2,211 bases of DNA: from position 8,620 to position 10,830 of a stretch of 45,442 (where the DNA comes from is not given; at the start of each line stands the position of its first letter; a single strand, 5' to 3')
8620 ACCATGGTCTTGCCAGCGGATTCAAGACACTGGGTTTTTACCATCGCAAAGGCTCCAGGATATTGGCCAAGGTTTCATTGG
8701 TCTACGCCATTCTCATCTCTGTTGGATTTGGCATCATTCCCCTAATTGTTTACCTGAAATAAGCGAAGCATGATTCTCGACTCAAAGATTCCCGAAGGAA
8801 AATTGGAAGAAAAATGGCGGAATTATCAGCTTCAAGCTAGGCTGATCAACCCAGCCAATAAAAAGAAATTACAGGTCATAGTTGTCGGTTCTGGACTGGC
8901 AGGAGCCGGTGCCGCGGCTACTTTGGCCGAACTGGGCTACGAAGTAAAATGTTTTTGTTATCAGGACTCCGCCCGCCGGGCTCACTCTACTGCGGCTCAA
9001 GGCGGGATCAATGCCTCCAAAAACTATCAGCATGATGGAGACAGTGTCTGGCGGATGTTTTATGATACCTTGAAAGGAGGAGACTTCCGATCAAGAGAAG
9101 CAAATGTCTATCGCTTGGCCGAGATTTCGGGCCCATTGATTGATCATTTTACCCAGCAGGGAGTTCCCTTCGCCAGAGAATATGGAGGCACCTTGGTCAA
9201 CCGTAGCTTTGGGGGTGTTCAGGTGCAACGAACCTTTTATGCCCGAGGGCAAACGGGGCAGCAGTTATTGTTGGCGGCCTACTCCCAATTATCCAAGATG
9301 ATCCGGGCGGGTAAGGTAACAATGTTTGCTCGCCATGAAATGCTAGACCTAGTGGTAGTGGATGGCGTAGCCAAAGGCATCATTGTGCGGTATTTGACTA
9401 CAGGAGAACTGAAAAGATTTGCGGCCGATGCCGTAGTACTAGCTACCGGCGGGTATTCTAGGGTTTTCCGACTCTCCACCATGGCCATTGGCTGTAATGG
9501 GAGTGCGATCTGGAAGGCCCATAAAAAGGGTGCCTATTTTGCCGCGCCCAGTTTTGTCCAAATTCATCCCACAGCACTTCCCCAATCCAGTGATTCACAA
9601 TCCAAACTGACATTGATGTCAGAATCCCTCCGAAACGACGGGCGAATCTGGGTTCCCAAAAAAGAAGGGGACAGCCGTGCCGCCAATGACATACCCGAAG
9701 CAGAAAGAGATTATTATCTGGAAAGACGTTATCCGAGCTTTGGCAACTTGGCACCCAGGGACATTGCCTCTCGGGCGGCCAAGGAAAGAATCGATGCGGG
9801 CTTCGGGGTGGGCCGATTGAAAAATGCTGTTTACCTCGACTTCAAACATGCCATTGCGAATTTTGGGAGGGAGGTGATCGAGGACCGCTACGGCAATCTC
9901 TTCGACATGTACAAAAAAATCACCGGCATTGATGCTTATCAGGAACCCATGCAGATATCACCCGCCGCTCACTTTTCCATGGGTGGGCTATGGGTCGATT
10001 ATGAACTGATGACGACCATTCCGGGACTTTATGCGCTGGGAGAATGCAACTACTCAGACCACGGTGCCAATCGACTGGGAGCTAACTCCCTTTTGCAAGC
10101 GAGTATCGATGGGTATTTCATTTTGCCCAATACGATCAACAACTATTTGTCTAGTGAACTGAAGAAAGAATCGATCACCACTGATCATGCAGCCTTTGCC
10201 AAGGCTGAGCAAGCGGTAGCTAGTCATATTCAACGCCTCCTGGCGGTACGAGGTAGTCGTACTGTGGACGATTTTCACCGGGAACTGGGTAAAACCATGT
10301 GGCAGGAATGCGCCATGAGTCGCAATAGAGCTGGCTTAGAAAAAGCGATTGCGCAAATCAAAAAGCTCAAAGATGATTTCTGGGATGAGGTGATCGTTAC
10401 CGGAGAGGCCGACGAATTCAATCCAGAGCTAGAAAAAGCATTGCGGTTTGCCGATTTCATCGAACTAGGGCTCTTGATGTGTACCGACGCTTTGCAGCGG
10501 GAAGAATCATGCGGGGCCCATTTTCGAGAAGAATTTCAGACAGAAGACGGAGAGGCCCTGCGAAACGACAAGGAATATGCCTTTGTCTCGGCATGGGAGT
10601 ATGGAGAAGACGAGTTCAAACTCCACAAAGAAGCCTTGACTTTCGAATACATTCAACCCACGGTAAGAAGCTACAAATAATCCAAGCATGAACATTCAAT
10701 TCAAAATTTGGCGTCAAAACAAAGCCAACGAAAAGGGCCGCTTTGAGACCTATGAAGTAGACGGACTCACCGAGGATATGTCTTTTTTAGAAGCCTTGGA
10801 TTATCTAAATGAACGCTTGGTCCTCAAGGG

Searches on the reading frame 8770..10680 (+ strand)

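Call 29: search_protein_families(library=pfam, proteins=[window:8770-10680:+], max_evalue=0.00001)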
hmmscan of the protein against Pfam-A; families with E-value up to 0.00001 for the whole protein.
window:8770-10680:+ (636 aa): 4 families
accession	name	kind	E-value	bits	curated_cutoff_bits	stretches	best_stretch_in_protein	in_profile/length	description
PF00890.30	FAD_binding_2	-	1.3e-67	229.2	20.4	1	36-441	2-414/414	FAD binding domain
PF02910.25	Succ_DH_flav_C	-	5e-37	127.2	20.8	1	503-635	1-130/130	Fumarate reductase flavoprotein C-term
PF01266.30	DAO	-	6.7e-12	46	27.9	1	36-327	2-300/353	FAD dependent oxidoreductase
PF07992.20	Pyr_redox_2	-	1.3e-09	38.4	26.1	0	35-236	2-117/291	Pyridine nucleotide-disulphide oxidoreductase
